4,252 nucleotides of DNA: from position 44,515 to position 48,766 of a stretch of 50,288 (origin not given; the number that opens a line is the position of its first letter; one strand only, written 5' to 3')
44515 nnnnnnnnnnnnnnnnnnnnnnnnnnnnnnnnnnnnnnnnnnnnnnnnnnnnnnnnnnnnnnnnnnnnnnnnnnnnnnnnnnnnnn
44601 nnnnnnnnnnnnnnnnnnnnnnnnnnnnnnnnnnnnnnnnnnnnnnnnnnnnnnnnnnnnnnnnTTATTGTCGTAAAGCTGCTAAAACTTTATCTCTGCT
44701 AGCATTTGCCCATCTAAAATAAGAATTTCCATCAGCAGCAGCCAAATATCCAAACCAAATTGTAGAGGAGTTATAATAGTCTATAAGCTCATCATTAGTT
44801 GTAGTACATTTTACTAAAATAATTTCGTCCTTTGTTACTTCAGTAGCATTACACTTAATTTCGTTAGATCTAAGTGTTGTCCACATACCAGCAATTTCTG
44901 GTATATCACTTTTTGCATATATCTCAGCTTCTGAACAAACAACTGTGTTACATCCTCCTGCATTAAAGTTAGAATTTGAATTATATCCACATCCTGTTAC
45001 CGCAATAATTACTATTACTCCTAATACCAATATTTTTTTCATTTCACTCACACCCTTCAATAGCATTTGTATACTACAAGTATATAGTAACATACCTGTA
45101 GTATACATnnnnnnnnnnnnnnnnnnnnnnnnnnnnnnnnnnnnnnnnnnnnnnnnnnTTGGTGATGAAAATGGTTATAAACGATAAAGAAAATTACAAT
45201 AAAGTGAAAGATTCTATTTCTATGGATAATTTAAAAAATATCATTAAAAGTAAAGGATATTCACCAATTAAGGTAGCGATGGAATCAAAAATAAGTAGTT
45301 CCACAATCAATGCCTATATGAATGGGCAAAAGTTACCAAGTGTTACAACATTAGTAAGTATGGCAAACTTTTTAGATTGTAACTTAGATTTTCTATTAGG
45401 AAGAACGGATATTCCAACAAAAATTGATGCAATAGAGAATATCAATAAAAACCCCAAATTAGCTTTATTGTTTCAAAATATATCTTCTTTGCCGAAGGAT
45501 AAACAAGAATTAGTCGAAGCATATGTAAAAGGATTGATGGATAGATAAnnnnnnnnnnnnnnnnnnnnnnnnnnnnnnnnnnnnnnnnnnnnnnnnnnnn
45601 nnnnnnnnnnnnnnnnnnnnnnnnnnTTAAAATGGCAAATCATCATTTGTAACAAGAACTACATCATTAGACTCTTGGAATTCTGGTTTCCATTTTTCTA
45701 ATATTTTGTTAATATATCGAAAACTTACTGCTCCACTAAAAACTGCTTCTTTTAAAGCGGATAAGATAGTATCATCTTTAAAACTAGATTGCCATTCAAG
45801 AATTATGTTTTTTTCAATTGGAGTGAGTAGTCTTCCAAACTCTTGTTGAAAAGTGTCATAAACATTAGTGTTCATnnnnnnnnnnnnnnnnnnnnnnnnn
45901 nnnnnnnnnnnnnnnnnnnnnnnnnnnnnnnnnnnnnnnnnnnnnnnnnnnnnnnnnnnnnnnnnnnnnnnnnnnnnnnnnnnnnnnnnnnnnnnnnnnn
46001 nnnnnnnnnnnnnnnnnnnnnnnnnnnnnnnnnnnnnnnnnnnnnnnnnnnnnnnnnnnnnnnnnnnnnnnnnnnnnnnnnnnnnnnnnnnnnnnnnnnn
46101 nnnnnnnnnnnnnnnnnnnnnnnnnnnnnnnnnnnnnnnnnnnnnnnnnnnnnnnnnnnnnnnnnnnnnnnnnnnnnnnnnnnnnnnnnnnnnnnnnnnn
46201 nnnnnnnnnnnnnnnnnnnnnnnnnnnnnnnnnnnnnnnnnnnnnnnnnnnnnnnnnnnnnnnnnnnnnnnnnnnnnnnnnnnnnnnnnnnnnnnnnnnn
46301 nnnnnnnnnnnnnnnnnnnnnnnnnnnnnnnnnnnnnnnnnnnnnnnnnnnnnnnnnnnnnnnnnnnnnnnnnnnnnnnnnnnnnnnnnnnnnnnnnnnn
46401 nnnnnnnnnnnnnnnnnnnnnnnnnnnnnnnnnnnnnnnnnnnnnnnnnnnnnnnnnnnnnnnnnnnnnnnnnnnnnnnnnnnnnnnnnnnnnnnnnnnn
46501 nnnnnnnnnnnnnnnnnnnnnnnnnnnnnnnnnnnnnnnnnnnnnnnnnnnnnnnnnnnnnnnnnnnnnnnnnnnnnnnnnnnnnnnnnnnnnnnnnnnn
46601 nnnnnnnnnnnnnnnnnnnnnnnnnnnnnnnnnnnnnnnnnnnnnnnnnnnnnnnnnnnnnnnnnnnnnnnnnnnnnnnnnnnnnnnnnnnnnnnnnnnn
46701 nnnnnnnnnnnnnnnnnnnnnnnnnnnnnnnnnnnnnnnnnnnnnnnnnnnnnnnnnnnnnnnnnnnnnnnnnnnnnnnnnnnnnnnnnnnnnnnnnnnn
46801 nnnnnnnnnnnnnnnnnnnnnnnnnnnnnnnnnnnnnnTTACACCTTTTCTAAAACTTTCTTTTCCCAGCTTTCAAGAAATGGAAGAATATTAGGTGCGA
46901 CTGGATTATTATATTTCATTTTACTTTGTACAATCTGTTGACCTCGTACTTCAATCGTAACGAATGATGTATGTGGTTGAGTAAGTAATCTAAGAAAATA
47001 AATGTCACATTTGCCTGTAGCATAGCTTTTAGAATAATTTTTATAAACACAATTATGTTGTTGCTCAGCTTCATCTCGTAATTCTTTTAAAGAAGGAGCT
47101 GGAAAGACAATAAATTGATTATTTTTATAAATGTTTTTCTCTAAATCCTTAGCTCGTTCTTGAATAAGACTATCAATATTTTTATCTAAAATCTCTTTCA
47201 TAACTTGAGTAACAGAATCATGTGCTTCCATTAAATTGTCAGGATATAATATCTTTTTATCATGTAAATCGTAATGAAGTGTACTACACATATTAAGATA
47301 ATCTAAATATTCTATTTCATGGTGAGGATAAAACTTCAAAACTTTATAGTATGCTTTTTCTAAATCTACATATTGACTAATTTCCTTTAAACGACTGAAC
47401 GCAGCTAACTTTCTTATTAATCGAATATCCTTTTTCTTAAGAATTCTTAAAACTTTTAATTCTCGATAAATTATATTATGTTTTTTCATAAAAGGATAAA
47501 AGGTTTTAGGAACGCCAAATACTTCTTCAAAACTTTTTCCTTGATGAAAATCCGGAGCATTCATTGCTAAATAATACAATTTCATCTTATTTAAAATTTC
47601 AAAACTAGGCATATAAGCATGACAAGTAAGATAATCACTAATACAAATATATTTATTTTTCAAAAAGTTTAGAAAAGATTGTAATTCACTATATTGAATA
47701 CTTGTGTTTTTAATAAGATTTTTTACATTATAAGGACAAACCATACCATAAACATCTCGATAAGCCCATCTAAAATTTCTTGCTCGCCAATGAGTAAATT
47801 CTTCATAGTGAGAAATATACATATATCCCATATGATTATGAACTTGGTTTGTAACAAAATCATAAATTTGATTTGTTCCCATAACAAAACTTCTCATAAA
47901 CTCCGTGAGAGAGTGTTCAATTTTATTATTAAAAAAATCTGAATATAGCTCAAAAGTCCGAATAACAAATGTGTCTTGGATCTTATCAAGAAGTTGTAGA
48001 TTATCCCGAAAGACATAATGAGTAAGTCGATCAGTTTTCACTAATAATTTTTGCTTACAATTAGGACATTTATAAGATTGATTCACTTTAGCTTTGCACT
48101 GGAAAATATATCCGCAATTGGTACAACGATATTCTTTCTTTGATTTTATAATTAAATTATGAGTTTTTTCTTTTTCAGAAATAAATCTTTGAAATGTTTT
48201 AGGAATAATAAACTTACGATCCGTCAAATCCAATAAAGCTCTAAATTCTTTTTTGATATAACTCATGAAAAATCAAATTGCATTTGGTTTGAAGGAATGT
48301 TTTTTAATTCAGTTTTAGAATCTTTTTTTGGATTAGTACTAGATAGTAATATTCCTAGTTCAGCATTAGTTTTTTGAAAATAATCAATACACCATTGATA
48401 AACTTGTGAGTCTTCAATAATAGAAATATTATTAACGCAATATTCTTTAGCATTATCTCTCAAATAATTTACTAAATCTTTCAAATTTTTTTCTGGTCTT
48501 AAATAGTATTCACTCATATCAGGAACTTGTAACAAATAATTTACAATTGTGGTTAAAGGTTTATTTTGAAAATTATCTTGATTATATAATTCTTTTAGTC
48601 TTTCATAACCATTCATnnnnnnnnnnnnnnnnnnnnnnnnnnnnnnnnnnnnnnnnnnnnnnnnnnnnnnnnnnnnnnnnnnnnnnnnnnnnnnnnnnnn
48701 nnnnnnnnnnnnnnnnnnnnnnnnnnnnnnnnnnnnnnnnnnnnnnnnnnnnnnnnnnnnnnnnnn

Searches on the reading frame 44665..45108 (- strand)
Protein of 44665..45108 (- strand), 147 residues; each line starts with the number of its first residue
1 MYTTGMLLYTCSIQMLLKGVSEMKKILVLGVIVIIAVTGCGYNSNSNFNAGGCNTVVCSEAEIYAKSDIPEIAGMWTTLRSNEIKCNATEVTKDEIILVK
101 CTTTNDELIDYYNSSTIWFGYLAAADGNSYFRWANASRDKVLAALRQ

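Call 8: search_protein_families(library=pfam, proteins=[window:44665-45108:-], max_evalue=0.01)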
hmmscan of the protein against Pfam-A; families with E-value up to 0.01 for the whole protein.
window:44665-45108:- (147 aa): 0 families

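Call 11: search_protein_families(library=phrogs, proteins=[window:44665-45108:-], max_evalue=0.01)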
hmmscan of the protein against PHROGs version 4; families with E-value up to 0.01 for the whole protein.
window:44665-45108:- (147 aa): 3 families
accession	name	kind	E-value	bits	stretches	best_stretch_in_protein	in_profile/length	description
phrog_5610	-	unknown function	0.00077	20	1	23-123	1-102/316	-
phrog_8801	-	unknown function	0.0013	20.3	1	23-53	1-31/94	-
phrog_3727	-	unknown function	0.0037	18.1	1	23-137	1-97/209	-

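Call 69: search_protein_families(library=padloc, proteins=[window:44665-45108:-], max_evalue=0.01)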
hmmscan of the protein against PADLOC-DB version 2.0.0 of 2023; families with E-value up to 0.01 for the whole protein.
window:44665-45108:- (147 aa): 0 families

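Call 70: search_protein_families(library=ncbifam, proteins=[window:44665-45108:-], max_evalue=0.01)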
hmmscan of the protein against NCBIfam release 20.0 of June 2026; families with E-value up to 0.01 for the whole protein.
window:44665-45108:- (147 aa): 0 families

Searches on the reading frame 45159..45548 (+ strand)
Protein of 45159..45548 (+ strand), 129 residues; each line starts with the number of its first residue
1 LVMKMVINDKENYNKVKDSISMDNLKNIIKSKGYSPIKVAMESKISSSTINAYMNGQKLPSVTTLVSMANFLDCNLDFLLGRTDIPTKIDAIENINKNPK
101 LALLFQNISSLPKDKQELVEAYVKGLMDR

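Call 8: search_protein_families(library=pfam, proteins=[window:45159-45548:+], max_evalue=0.01)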
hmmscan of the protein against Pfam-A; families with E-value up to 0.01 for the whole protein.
window:45159-45548:+ (129 aa): 5 families
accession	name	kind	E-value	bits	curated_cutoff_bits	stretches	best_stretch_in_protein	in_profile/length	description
PF01381.28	HTH_3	-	1.8e-10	41.1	23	1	25-79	1-55/55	Helix-turn-helix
PF12844.13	HTH_19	-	7.7e-06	26.2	30.2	1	24-80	3-59/64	Helix-turn-helix domain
PF13443.12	HTH_26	-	6.5e-05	23.5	22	1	24-77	1-55/63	Cro/C1-type HTH DNA-binding domain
PF13560.12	HTH_31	-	0.00084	20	27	1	32-73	13-55/64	Helix-turn-helix domain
PF18173.6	bacHORMA_2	-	0.0088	16.4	27.3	0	18-86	18-80/166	Bacterial HORMA domain 2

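Call 11: search_protein_families(library=phrogs, proteins=[window:45159-45548:+], max_evalue=0.01)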
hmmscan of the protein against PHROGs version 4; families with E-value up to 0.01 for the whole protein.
window:45159-45548:+ (129 aa): 19 families
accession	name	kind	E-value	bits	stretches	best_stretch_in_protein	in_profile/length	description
phrog_8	-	transcription regulation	5e-15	56.8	1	2-115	61-152/346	transcriptional regulator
phrog_2967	-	transcription regulation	7.4e-10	39.7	1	17-86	7-77/225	transcriptional regulator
phrog_3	-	transcription regulation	9.8e-10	39.7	1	10-91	81-158/430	transcriptional repressor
phrog_1373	-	transcription regulation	7.8e-08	33.5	1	9-85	50-128/166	transcriptional regulator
phrog_2439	-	transcription regulation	1.1e-07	32.1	1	20-91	7-77/367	transcriptional regulator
phrog_4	-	transcription regulation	1.6e-07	31.7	1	11-102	123-205/400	transcriptional repressor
phrog_3037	-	transcription regulation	2.4e-06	28.5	1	31-120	28-121/189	transcriptional repressor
phrog_4583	-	transcription regulation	4.6e-05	24.4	1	22-82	12-72/81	transcriptional repressor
phrog_296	-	integration and excision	4.7e-05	23.3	1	11-58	218-265/626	DNA transposition protein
phrog_2328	-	transcription regulation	0.00081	20.2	1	26-84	21-79/128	transcriptional repressor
phrog_4836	-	transcription regulation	0.0012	19.4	1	21-91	76-146/194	CII-like regulator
phrog_5823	-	transcription regulation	0.0018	18.5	1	23-90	9-77/404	transcriptional regulator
phrog_1728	-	transcription regulation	0.0023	17.9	1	22-73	5-56/380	transcriptional regulator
phrog_3949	-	transcription regulation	0.0025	18.9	1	37-76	30-69/161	transcriptional repressor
phrog_34939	-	unknown function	0.0028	18.3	1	22-89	11-79/280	-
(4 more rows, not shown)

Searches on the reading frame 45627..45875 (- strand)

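Call 10: search_protein_families(library=pfam, proteins=[window:45627-45875:-], max_evalue=0.01)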
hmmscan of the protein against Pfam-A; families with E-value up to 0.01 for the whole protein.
window:45627-45875:- (82 aa): 1 family
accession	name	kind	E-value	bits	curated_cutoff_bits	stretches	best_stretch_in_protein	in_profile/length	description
PF07261.16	DnaB_2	-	3.2e-16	59.2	22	1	7-63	2-60/74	Replication initiation and membrane attachment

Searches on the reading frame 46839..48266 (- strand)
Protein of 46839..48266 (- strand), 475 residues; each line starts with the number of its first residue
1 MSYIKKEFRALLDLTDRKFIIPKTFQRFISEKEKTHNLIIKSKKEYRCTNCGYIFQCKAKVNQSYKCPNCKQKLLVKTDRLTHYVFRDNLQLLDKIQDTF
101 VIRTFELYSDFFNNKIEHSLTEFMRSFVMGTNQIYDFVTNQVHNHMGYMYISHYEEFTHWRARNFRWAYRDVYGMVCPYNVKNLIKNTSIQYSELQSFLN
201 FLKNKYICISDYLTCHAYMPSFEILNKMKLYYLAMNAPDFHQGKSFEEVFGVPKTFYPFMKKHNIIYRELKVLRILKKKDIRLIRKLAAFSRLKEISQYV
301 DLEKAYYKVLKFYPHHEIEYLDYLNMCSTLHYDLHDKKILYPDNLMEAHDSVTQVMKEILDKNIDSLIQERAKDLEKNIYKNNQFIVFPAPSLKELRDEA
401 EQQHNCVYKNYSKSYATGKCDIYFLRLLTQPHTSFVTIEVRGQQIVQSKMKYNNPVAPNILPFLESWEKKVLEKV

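Call 10: search_protein_families(library=pfam, proteins=[window:46839-48266:-], max_evalue=0.01)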
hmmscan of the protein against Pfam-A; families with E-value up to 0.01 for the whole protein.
window:46839-48266:- (475 aa): 6 families
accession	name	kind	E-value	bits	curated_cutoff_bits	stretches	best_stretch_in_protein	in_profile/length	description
PF14284.11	PcfJ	-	6.3e-29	101.1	25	1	320-455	2-138/147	PcfJ-like protein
PF21349.2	RUBY_RBDX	-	0.0025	17.7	26.5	1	46-72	1-24/30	Rubrerythrin, rubredoxin-like domain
PF09723.15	Zn_ribbon_8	-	0.0043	17.5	34.4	0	45-75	5-37/41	Zinc ribbon domain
PF06221.18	zf-C2HC5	-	0.0055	17.1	25.8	0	47-80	19-50/54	Putative zinc finger motif, C2HC5-type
PF02150.21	Zn_ribbon_RPB9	-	0.0071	16.6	25.2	0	38-55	11-31/36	RNA polymerases M/15 Kd subunit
PF23470.1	Zn_ribbon_PF0610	-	0.0096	16.1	26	0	47-72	3-26/39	PF0610 rubredoxin-like zinc beta-ribbon domain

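Call 34: find_related_loci(query=window:46839-48266:-, collection=genome_contigs, flank=10000)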
Query window:46839-48266:- (475 aa) in genome_contigs; peptide patterns used: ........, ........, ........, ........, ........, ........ (x = any residue, [..] = any of these).
184 stretches matched a pattern; 8 encode a relative of the query (tblastn E <= 1e-3); 8 distinct loci.
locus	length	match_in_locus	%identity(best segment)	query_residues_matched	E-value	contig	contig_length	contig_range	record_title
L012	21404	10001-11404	55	3-472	2e-171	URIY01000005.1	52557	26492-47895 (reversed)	uncultured Tenericutes bacterium isolate UMGS1045 genome assembly, contig: NODE_443_length_52557_cov_14.910118, whole ge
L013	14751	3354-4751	55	1-469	1e-162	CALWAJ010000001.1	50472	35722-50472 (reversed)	MAG: uncultured Bacilli bacterium isolate BRZ_GV__bin40 genome assembly, contig: BRZ_GV__NODE_621_length_50472_cov_7.518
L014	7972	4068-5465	54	1-469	2e-162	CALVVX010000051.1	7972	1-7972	MAG: uncultured Bacilli bacterium isolate BRZ_SS__bin103 genome assembly, contig: BRZ_SS__NODE_11617_length_7972_cov_8.5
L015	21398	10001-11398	54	1-469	3e-162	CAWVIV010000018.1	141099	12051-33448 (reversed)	MAG: uncultured Bacilli bacterium isolate metabat2_pooled_metaflye.372 MAG genome assembly, contig: contig_47906, whole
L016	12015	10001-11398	54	1-469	6e-162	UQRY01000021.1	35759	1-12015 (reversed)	uncultured Tenericutes bacterium isolate UMGS592 genome assembly, contig: NODE_715_length_35759_cov_11.991261, whole gen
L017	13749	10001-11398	54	1-469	2e-161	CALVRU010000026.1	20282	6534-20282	MAG: uncultured Bacilli bacterium isolate BRZ_CH__bin90 genome assembly, contig: BRZ_CH__NODE_3858_length_20282_cov_22.6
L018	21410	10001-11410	53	1-472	1e-163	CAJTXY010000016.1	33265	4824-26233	MAG TPA_asm: uncultured Bacilli bacterium isolate MGBC119817 genome assembly, contig: MGBC119817.16, whole genome shotgu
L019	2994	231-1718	38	1-475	5e-86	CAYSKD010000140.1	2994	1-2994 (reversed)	MAG TPA_asm: uncultured Clostridium sp. isolate SRP222994_co1_422 genome assembly, contig: NODE_58637_length_2994_cov_18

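Call 41: search_protein_families(library=pfam, proteins=[L015:13818-14630:+, L015:14633-15133:+, L015:15275-15595:+], max_evalue=0.01)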
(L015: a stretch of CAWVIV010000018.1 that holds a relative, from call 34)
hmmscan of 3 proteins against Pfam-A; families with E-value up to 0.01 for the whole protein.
L015:13818-14630:+ (270 aa): 0 families

L015:14633-15133:+ (166 aa): 0 families

L015:15275-15595:+ (106 aa): 0 families

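Call 71: search_protein_families(library=pfam, proteins=[L015:37-645:+, L015:709-1437:+, L015:1442-3061:+, L015:3073-4293:+, L015:4400-5272:+, L015:5286-6083:-, L015:6171-7262:-, L015:7339-7785:+, L015:8580-9158:+], max_evalue=0.001)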
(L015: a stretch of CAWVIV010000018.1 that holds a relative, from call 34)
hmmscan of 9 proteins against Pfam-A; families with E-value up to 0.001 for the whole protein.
L015:37-645:+ (202 aa): 1 family
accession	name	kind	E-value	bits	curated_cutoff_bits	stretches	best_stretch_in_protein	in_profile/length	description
PF02578.20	Cu-oxidase_4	-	5.9e-10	39.4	22.9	1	30-173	77-222/238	Multi-copper polyphenol oxidoreductase laccase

L015:709-1437:+ (242 aa): 8 families
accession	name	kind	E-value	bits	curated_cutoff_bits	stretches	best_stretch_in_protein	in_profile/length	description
PF00561.26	Abhydrolase_1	-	2.3e-24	86.8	25.8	1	22-116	3-102/245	alpha/beta hydrolase fold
PF12697.13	Abhydrolase_6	-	6.9e-15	56.7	26.3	1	22-227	1-209/217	Alpha/beta hydrolase family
PF12146.15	Hydrolase_4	-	4.8e-13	49.4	27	1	21-219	6-228/239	Serine aminopeptidase, S33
PF20408.4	Abhydrolase_11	-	1.9e-06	28.2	27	1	22-136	5-127/193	Alpha/beta hydrolase domain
PF06028.17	DUF915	-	0.00018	21.4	22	0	73-110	91-128/255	Alpha/beta hydrolase of unknown function (DUF915)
PF01738.24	DLH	-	0.00036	20.6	21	0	82-114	94-127/217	Dienelactone hydrolase family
PF06342.18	DUF1057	-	0.00038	20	21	1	51-131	68-150/297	Alpha/beta hydrolase of unknown function (DUF1057)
PF00975.26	Thioesterase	-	0.00052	20.7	26.4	1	68-238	45-224/226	Thioesterase domain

L015:1442-3061:+ (539 aa): 2 families
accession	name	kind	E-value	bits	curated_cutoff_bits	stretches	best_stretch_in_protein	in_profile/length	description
PF08245.18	Mur_ligase_M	-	7.2e-43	147.3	24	1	193-382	1-199/200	Mur ligase middle domain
PF02875.26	Mur_ligase_C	-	5.2e-10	40.7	28.4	1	405-523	1-119/127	Mur ligase, glutamate ligase domain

L015:3073-4293:+ (406 aa): 8 families
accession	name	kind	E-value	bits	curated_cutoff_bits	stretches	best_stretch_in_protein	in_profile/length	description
PF07478.18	Dala_Dala_lig_C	-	6.9e-46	156.8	24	1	145-366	1-203/204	D-ala D-ala ligase C-terminus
PF01820.27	Dala_Dala_lig_N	-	1.9e-32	112.8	34.6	1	4-128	1-121/121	D-ala D-ala ligase N-terminus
PF02786.22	CPSase_L_D2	-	2.6e-15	56.9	19.8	1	165-240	24-105/211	Carbamoyl-phosphate synthase L chain, ATP binding domain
PF02222.28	ATP-grasp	-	3.5e-11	43.5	27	1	146-235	3-87/179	ATP-grasp domain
PF08443.16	RimK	-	1.1e-06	28.8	21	0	138-234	3-92/188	RimK-like ATP-grasp domain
PF01071.24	GARS_A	-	2e-06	28.2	27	1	138-233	2-97/194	Phosphoribosylglycinamide synthetase, ATP-grasp (A) domain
PF02655.19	ATP-grasp_3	-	4.6e-06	27.2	23.2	1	138-341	3-155/160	ATP-grasp domain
PF13535.11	ATP-grasp_4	-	0.00017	21.6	27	1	178-216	1-38/160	ATP-grasp domain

L015:4400-5272:+ (290 aa): 0 families

L015:5286-6083:- (265 aa): 0 families

L015:6171-7262:- (363 aa): 12 families
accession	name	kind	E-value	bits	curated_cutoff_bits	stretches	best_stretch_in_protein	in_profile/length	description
PF07719.23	TPR_2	-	1.1e-15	56.9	27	1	237-263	6-32/34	Tetratricopeptide repeat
PF13181.12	TPR_8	-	4.4e-14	51.8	25.7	1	238-263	7-32/34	Tetratricopeptide repeat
PF00515.34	TPR_1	-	7.3e-13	48.2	27.8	0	238-263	7-32/34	Tetratricopeptide repeat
PF00535.33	Glycos_transf_2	-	2.6e-10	40.9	23.3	1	9-108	3-108/168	Glycosyl transferase family 2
PF13428.12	TPR_14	-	7.3e-07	29.7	23.5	0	239-273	8-42/44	Tetratricopeptide repeat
PF14559.12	TPR_19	-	1.1e-06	29.2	25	0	238-263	31-56/68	Tetratricopeptide repeat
PF13424.12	TPR_12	-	1.5e-06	28.7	30.1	0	203-260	13-73/77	Tetratricopeptide repeat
PF12895.13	ANAPC3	-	1.4e-05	25.8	27.2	0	183-257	13-81/82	Anaphase-promoting complex, cyclosome, subunit 3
PF23558.1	TPR_P4H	-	6.4e-05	23.4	27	1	271-357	6-88/91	Prolyl 4-hydroxylase peptide-substrate-binding domain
PF13704.12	Glyco_tranf_2_4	-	0.00022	22.1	27.5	1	14-91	2-84/98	Glycosyl transferase family 2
PF13431.12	TPR_17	-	0.00037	21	24.4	0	182-213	2-33/34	Tetratricopeptide repeat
PF13176.12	TPR_7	-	0.00053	20.3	27.9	0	199-224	5-30/36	Tetratricopeptide repeat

L015:7339-7785:+ (148 aa): 2 families
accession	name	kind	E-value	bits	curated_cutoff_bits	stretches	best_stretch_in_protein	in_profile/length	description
PF03073.20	TspO_MBR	-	2.3e-39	134.9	24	1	9-144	3-143/145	TspO/MBR family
PF02322.20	Cyt_bd_oxida_II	-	2.8e-05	24.1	35.6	1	10-136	124-253/302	Cytochrome bd terminal oxidase subunit II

L015:8580-9158:+ (192 aa): 5 families
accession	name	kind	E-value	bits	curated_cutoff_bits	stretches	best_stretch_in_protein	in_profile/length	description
PF03796.21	DnaB_C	-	4.2e-25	89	27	2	97-183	120-212/255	DnaB-like helicase C terminal domain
PF13481.12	AAA_25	-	1.8e-10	41.2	27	1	20-153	30-191/195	AAA domain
PF06745.19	ATPase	-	4.4e-08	33.2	26.6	1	18-73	14-69/231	KaiC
PF13401.12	AAA_22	-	5.3e-05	24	27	1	23-151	5-123/130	AAA domain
PF08433.16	KTI12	-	0.00023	21.2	22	1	25-61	3-38/271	Chromatin associated protein KTI12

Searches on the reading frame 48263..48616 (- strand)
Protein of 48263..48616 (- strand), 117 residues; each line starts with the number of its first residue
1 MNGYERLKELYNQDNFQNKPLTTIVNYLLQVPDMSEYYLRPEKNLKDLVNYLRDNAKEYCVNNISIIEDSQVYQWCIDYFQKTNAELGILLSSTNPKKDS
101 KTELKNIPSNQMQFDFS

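Call 10: search_protein_families(library=pfam, proteins=[window:48263-48616:-], max_evalue=0.01)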
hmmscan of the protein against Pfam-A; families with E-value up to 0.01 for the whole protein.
window:48263-48616:- (117 aa): 1 family
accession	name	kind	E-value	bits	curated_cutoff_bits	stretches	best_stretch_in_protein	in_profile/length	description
PF14058.11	PcfK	-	1.3e-05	25.8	27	1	23-88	9-75/139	PcfK-like protein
